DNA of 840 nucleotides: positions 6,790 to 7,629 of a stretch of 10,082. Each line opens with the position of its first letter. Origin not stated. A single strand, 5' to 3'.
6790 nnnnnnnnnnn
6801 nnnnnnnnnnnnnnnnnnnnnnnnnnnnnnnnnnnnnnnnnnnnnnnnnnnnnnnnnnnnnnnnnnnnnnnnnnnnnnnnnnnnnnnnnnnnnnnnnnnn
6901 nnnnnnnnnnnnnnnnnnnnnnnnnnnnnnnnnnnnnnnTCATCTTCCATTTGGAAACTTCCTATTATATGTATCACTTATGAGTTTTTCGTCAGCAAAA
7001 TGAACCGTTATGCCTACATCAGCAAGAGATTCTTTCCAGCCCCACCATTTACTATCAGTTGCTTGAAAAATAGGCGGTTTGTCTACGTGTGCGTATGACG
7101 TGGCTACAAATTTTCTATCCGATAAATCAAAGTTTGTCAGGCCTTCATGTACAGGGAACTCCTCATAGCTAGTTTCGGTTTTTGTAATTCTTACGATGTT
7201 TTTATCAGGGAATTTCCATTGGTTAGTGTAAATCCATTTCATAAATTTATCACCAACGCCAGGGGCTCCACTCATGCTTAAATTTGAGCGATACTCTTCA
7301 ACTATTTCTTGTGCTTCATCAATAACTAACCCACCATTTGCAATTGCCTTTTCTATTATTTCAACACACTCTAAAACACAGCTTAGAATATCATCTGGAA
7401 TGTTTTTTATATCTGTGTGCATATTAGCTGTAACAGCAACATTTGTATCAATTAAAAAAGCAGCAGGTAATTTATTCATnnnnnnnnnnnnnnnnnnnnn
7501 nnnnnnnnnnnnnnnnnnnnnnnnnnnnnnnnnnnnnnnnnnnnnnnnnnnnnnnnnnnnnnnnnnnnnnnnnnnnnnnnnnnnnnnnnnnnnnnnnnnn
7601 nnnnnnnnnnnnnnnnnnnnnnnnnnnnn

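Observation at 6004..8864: Candidate undescribed three-gene defence operon (ABC ATPase / PIN-like / RNA-ligase-like) in the P4 psu/cos-int hotspot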

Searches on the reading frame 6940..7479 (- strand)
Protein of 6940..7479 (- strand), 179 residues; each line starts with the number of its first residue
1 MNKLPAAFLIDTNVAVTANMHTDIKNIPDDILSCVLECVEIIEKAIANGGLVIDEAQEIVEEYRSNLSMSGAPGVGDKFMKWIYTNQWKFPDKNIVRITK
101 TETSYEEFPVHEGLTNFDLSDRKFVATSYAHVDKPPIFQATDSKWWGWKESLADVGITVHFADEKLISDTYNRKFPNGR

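Call 3: search_protein_families(library=pfam, proteins=[window:6940-7479:-], max_evalue=1)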
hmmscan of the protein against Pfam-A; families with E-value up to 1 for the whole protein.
window:6940-7479:- (179 aa): 3 families
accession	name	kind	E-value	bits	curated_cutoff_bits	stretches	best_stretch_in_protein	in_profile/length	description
PF13060.11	DUF3921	-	0.027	15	25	1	42-69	20-47/58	Protein of unknown function (DUF3921)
PF05413.17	Peptidase_C34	-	0.034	14.9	22.4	1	24-74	20-67/92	Putative closterovirus papain-like endopeptidase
PF17944.6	Arg_decarbox_C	-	0.15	13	23.3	1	39-68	16-46/51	Arginine decarboxylase C-terminal helical extension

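Call 4: search_protein_families(library=padloc, proteins=[window:6940-7479:-], max_evalue=1)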
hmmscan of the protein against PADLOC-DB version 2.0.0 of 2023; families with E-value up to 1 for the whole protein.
window:6940-7479:- (179 aa): 2 families
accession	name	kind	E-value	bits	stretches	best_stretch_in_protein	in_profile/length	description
PDLC04147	HEC-03A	-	2e-25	87.7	1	8-160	3-148/159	-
PDLC00390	SduA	-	0.03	11.5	1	44-101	140-201/339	DUF4263 domain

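Call 5: search_protein_families(library=ncbifam, proteins=[window:6940-7479:-], max_evalue=1)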
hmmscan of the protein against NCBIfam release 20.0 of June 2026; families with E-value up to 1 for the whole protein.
window:6940-7479:- (179 aa): 0 families

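Call 20: find_homologous_proteins(query=window:6940-7479:-)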
Query window:6940-7479:- (179 aa): 469 proteins with E <= 0.001 among 486 candidates; the best 120 are listed.
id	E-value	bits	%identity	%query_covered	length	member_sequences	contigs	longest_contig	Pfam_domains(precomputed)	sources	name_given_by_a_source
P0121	8.1e-107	373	91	100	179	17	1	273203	-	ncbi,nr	ncbi:hypothetical protein CUB91_015145 [Serratia marcescens]|nr:hypothetical protein [Serratia marce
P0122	9.5e-100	350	84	100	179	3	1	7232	-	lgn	-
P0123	1.4e-86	307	72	100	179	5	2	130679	-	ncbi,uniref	ncbi:hypothetical protein WKH63_22580 [Pantoea agglomerans]|uniref:hypothetical protein n=1 Tax=Ente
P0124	6.1e-65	236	63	90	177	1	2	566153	-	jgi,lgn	-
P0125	9.3e-65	236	58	98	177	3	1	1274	-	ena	-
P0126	3.6e-64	234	57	98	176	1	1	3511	-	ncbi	-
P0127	9.4e-63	229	57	98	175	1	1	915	-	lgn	-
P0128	9.5e-63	229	57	98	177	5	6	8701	-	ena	-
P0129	2.1e-61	225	57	98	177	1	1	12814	-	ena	-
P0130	3.5e-61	224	56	98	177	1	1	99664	-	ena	-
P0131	4.1e-61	224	57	98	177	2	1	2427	-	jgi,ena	-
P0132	6.6e-61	223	55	98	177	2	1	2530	-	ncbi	-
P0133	6.6e-61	223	55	98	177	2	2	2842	-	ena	-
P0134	7.4e-61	223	57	96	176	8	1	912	-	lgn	-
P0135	1.2e-60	222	61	89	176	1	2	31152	-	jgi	jgi:hypothetical protein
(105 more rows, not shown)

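Call 30: find_related_loci(query=A1, collection=genome_contigs, flank=5000)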
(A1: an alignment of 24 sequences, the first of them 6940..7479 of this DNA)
Query A1 (179 aa) in genome_contigs; peptide patterns used: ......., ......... (x = any residue, [..] = any of these).
306 stretches matched a pattern; 248 encode a relative of the query (tblastn E <= 1e-3); the best 80 are kept; 80 distinct loci.
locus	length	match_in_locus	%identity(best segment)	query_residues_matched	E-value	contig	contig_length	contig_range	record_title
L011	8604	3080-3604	56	1-175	2e-65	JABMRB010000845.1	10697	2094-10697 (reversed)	MAG: Candidatus Nealsonbacteria bacterium isolate bin.20 k141_4203719, whole genome shotgun sequence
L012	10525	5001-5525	57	1-175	3e-65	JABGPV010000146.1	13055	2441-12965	MAG: Deltaproteobacteria bacterium isolate co234_bin4 co234_bin4_Ctg146, whole genome shotgun sequence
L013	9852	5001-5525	54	1-175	9e-65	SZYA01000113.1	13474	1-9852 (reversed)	MAG: Chlorobium sp. isolate L442-64 CA-L442_353904, whole genome shotgun sequence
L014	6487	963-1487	55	1-175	2e-64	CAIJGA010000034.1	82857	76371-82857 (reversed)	MAG: uncultured Chlorobiaceae bacterium isolate F4_bin-342 genome assembly, contig: bin-342:34/34, whole genome shotgun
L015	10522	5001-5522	55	1-174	2e-64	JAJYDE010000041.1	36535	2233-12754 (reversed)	MAG: Deltaproteobacteria bacterium isolate BP9.bin85 NODE_1817_length_36535_cov_1.852230, whole genome shotgun sequence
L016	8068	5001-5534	53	1-178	9e-64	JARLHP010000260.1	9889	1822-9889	MAG: Syntrophobacteraceae bacterium isolate MAG_BA69 MetaBAT2_Bin_69_Anoxic_k141_2224439, whole genome shotgun sequence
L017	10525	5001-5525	55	1-175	1e-63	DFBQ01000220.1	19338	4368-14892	MAG TPA_asm: Deltaproteobacteria bacterium UBA3076 UBA3076_contig_820, whole genome shotgun sequence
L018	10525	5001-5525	53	1-175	1e-63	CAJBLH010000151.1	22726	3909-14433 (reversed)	MAG: uncultured Desulfobacteraceae bacterium isolate Loc090721-6m_bin-047 genome assembly, contig: bin-047:151/315, whol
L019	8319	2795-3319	54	1-175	2e-63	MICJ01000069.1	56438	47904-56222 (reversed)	MAG: Syntrophobacterales bacterium GWC2_56_13 gwc2_scaffold_371, whole genome shotgun sequence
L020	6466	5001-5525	54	1-175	3e-63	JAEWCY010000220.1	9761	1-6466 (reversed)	MAG: Proteobacteria bacterium isolate OH_PBB_71 k127_1676411, whole genome shotgun sequence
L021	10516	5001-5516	53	4-175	4e-63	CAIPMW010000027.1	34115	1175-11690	MAG: uncultured Chlorobiaceae bacterium isolate Umea1_bin-1492 genome assembly, contig: bin-1492:027/117, whole genome s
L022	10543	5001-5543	55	4-177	4e-63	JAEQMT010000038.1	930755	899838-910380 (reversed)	MAG: Desulfofustis sp. PB-SRB1 isolate PB-SRB1-LS01-2011a unitig_67_otuB, whole genome shotgun sequence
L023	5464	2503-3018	53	4-175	3e-63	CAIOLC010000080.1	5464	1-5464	MAG: uncultured Chlorobiaceae bacterium isolate Kiruna3_bin-3331 genome assembly, contig: bin-3331:080/306, whole genome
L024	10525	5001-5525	53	1-175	5e-63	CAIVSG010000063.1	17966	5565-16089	MAG: uncultured Chlorobiaceae bacterium isolate A14_bin-2382 genome assembly, contig: bin-2382:063/286, whole genome sho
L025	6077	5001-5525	56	1-175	9e-63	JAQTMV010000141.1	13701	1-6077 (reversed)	MAG: Methylococcales bacterium isolate STA_49 NODE_8781_length_13701_cov_3.188964_Sandtown_A, whole genome shotgun seque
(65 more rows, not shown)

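Call 45: predict_structure(alignment_id=A3)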
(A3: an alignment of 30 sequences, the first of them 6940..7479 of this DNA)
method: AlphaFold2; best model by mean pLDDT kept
length: 179 residues; sequences in the alignment: 30
mean_pLDDT: 94.2   pTM: 0.90
mean pLDDT of the five models: 94.2, 93.8, 93.7, 93.4, 88.2
residues with pLDDT >= 90: 159; 70-90: 17; 50-70: 3; < 50: 0
segments of 3 or more residues with pLDDT < 50: none
pLDDT, mean of each block of 10 residues (from residue 1): 87 96 91 96 96 96 91 91 93 97 96 95 98 97 95 98 96 87
secondary structure, 60 per line:
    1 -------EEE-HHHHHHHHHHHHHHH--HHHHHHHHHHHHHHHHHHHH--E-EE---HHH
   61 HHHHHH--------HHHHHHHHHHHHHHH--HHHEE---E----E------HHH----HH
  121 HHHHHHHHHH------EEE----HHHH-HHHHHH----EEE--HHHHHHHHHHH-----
elements in order: E8-10 H12-26 H29-48 H58-66 H75-89 H119-130 E137-139 H144-147 H149-154 E159-161 H164-174

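Call 63: search_dna_similar(query=window:6940-7479:-, collection=plasmids, mode=protein, max_rows=20, max_evalue=0.00001)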
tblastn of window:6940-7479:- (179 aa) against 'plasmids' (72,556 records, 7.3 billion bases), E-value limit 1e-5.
Records with a match: 12; places in all: 12; records where one place covers at least 80% of the query: 12.
Best place of each record, by identity: <60% 12.
By first word of the organism name: Aeromonas 6; Acinetobacter 3; Azotobacter 1; Tistrella 1; Rhodococcus 1.
By predicted mobility (MOB-suite, as given by PLSDB): conjugative 6; mobilizable 4; non-mobilizable 2.
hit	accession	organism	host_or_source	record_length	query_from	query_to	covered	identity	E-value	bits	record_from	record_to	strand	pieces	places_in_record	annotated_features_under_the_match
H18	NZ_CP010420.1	Azotobacter chroococcum NCIMB 8003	cell culture,soil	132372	6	176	96%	40.0%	1e-24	106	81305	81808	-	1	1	hypothetical protein | DUF3696 domain-containing protein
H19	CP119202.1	Acinetobacter soli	Homo sapiens,blood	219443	6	176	96%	39.3%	4e-25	107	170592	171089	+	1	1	hypothetical protein | DUF3696 domain-containing protein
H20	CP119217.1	Acinetobacter soli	Homo sapiens,blood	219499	6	176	96%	39.3%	4e-25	107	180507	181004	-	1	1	hypothetical protein | DUF3696 domain-containing protein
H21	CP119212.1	Acinetobacter soli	Homo sapiens,blood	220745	6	176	96%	39.3%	4e-25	107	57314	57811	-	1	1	hypothetical protein | DUF3696 domain-containing protein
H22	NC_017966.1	Tistrella mobilis KA081020-065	-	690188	9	161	85%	41.3%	2e-18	89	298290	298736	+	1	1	hypothetical protein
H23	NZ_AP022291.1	Aeromonas veronii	-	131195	9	176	94%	37.1%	1e-24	106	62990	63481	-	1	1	hypothetical protein | DUF3696 domain-containing protein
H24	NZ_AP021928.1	Aeromonas caviae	-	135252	9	176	94%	37.1%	1e-24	106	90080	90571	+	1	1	hypothetical protein | DUF3696 domain-containing protein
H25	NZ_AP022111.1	Aeromonas caviae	-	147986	9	176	94%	37.1%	1e-24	106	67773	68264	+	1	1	hypothetical protein | DUF3696 domain-containing protein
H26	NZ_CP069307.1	Rhodococcus aetherivorans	monoisolate,Minnesota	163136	9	175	93%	37.1%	3e-18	88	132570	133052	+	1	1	hypothetical protein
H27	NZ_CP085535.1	Aeromonas salmonicida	Brook charr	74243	9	176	94%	35.9%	1e-21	98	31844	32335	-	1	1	hypothetical protein | DUF3696 domain-containing protein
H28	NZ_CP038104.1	Aeromonas salmonicida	Salvelinus fontinalis,whole organism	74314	9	176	94%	35.9%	1e-21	98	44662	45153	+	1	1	hypothetical protein | DUF3696 domain-containing protein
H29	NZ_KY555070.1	Aeromonas salmonicida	-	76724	9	176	94%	35.9%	1e-21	98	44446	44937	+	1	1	hypothetical protein | DUF3696 domain-containing protein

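Call 64: get_annotated_region(hit=H18, flank=4000)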
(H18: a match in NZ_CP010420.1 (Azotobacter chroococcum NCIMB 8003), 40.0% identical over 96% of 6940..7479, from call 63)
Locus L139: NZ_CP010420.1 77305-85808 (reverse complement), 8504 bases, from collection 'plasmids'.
description: Azotobacter chroococcum NCIMB 8003 plasmid pAcX50e, complete sequence
organism: Azotobacter chroococcum NCIMB 8003 (NCBI taxid 1328314)
taxonomy: Bacteria; Pseudomonadota; Gammaproteobacteria; Pseudomonadales; Pseudomonadaceae; Azotobacter; Azotobacter chroococcum; Azotobacter chroococcum NCIMB 8003
host: -; source: cell culture,soil; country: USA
typing (MOB-suite, as given by PLSDB): mobilizable; replicon rep_cluster_1301; relaxase MOBH
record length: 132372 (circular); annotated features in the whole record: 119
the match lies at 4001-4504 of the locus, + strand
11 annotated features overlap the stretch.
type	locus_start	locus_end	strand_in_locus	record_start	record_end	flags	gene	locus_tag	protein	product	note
CDS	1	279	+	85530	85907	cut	-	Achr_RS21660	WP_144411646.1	hypothetical protein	-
CDS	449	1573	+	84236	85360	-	-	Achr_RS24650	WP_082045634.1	DUF3800 domain-containing protein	-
CDS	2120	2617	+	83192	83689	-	-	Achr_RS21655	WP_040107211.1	DEAD/DEAH box helicase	-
CDS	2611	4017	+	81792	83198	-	-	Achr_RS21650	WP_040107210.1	DUF3696 domain-containing protein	-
CDS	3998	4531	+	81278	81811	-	-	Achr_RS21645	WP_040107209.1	hypothetical protein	-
CDS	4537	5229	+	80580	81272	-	-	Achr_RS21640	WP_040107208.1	RNA ligase family protein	-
CDS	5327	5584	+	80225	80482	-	-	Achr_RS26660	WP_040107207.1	hypothetical protein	-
CDS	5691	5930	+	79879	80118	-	-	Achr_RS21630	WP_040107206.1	hypothetical protein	-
CDS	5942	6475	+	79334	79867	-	-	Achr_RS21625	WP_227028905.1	hypothetical protein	-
CDS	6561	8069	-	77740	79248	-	-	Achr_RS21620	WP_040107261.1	3'-5' exonuclease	-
CDS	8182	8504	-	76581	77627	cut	-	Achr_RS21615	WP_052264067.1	MBL fold metallo-hydrolase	-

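Call 65: get_annotated_region(hit=H19, flank=4000)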
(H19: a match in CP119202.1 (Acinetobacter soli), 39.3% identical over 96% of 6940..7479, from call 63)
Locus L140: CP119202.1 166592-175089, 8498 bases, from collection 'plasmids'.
description: Acinetobacter soli strain AS843 plasmid pAS843-2, complete sequence
organism: Acinetobacter soli (NCBI taxid 487316)
taxonomy: Bacteria; Pseudomonadota; Gammaproteobacteria; Moraxellales; Moraxellaceae; Acinetobacter; Acinetobacter soli
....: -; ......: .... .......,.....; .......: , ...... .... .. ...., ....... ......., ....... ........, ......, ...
typing (MOB-suite, as given by PLSDB): mobilizable; replicon rep_cluster_639; relaxase MOBP
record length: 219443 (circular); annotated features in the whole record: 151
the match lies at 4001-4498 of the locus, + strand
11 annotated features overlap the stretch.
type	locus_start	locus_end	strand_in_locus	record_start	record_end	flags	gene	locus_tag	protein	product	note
CDS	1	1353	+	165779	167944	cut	-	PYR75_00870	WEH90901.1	N-6 DNA methylase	-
CDS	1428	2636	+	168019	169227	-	-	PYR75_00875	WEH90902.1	hypothetical protein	-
CDS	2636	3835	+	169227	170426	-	-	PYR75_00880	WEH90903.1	AAA family ATPase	-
CDS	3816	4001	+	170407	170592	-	-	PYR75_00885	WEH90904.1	DUF3696 domain-containing protein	-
CDS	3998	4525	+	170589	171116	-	-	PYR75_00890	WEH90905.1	hypothetical protein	-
CDS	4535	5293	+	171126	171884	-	-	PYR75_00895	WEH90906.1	HNH endonuclease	-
CDS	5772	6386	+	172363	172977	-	-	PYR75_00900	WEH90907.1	hypothetical protein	-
CDS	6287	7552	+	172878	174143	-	-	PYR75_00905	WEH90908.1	hypothetical protein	-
CDS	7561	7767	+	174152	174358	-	-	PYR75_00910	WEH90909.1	hypothetical protein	-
CDS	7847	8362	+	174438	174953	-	-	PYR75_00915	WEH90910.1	hypothetical protein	-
CDS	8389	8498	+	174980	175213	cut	-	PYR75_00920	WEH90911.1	hypothetical protein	-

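Call 66: get_annotated_region(hit=H23, flank=4000)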
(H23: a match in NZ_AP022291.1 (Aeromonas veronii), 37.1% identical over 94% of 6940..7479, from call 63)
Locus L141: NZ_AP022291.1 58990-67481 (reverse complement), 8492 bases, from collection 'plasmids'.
description: Aeromonas veronii strain WP9-W18-ESBL-04 plasmid pWP9-W18-ESBL-04_1, complete sequence
organism: Aeromonas veronii (NCBI taxid 654)
taxonomy: Bacteria; Pseudomonadota; Gammaproteobacteria; Aeromonadales; Aeromonadaceae; Aeromonas; Aeromonas veronii
host: -; source: -; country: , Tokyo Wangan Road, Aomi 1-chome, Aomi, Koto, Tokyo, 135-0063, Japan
typing (MOB-suite, as given by PLSDB): conjugative; replicon rep_cluster_1169; relaxase MOBF; mating-pair formation MPF_F
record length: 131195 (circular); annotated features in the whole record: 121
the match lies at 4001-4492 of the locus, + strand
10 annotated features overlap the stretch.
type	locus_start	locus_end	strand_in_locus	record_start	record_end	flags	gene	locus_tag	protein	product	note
CDS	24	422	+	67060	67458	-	-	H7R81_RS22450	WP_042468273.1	DUF6088 family protein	-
CDS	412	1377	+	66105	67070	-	-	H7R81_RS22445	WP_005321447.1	nucleotidyl transferase AbiEii/AbiGii toxin family protein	-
CDS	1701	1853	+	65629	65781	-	-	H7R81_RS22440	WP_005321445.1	Hok/Gef family protein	-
CDS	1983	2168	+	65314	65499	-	-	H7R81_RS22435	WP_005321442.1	hypothetical protein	-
CDS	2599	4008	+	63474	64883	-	-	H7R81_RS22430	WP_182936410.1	DUF3696 domain-containing protein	-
CDS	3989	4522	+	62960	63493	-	-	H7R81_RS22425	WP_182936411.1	hypothetical protein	-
CDS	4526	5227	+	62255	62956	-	-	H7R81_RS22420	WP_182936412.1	RNA ligase family protein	-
CDS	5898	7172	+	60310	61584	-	-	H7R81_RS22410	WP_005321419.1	metallophosphoesterase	-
CDS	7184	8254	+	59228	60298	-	-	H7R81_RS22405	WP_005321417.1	GTPase-associated system all-helical protein GASH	-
CDS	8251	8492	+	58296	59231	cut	-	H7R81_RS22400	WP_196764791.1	hypothetical protein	-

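Call 67: get_annotated_region(hit=H26, flank=4000)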
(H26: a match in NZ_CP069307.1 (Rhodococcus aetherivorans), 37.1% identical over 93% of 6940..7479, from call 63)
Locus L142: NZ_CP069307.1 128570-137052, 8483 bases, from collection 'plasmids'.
description: Rhodococcus aetherivorans isolate PSBB011 plasmid unnamed, complete sequence
organism: Rhodococcus aetherivorans (NCBI taxid 191292)
taxonomy: Bacteria; Actinomycetota; Actinomycetes; Mycobacteriales; Nocardiaceae; Rhodococcus; Rhodococcus aetherivorans
host: -; source: monoisolate,Minnesota; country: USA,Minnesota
typing (MOB-suite, as given by PLSDB): conjugative; relaxase MOBF; mating-pair formation MPF_T
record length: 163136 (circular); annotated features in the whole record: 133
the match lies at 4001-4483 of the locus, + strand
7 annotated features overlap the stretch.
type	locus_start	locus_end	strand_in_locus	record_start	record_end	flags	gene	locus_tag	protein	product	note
CDS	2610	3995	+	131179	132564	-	-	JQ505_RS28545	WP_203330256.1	DUF3696 domain-containing protein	-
CDS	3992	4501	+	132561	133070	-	-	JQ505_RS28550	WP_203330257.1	hypothetical protein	-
CDS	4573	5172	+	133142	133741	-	-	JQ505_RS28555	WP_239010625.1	RNA ligase family protein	-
CDS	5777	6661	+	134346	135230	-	-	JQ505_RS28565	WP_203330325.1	nucleotide-binding protein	-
CDS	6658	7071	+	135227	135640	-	-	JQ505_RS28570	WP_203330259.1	hypothetical protein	-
CDS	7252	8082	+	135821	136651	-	-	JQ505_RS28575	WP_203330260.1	hypothetical protein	-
CDS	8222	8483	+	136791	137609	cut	-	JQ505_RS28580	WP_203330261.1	hypothetical protein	-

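Call 68: get_annotated_region(hit=H22, flank=4000)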
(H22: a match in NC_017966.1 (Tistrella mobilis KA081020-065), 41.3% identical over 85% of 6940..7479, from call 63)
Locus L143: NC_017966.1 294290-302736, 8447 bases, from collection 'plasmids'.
description: Tistrella mobilis KA081020-065 plasmid pTM2, complete sequence
organism: Tistrella mobilis KA081020-065 (NCBI taxid 1110502)
taxonomy: Bacteria; Pseudomonadota; Alphaproteobacteria; Geminicoccales; Geminicoccaceae; Tistrella; Tistrella mobilis; Tistrella mobilis KA081020-065
host: -; source: -; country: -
typing (MOB-suite, as given by PLSDB): non-mobilizable
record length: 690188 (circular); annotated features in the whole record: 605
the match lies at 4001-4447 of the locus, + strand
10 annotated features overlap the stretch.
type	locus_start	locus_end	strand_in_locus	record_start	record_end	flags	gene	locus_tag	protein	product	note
CDS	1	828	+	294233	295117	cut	-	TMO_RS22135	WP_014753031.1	helix-turn-helix transcriptional regulator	GO:0006355 - regulation of DNA-templated transcription [Evidence IEA]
CDS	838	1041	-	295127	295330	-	-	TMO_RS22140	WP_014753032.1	hypothetical protein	-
CDS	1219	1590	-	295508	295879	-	-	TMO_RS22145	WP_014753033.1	PRC-barrel domain-containing protein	GO:0019684 - photosynthesis, light reaction [Evidence IEA]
CDS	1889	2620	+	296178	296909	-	-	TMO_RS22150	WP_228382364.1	Crp/Fnr family transcriptional regulator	GO:0006355 - regulation of DNA-templated transcription [Evidence IEA]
CDS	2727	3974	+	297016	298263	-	-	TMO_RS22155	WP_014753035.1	AAA family ATPase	-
CDS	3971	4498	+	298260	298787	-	-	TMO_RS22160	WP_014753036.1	hypothetical protein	-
CDS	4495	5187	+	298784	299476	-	-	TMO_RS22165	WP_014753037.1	RNA ligase family protein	-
CDS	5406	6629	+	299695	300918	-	-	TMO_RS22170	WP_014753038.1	DUF2599 domain-containing protein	-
CDS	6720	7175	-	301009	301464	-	-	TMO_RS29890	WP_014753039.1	hypothetical protein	-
CDS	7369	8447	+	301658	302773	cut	-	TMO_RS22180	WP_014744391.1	ISAs1 family transposase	-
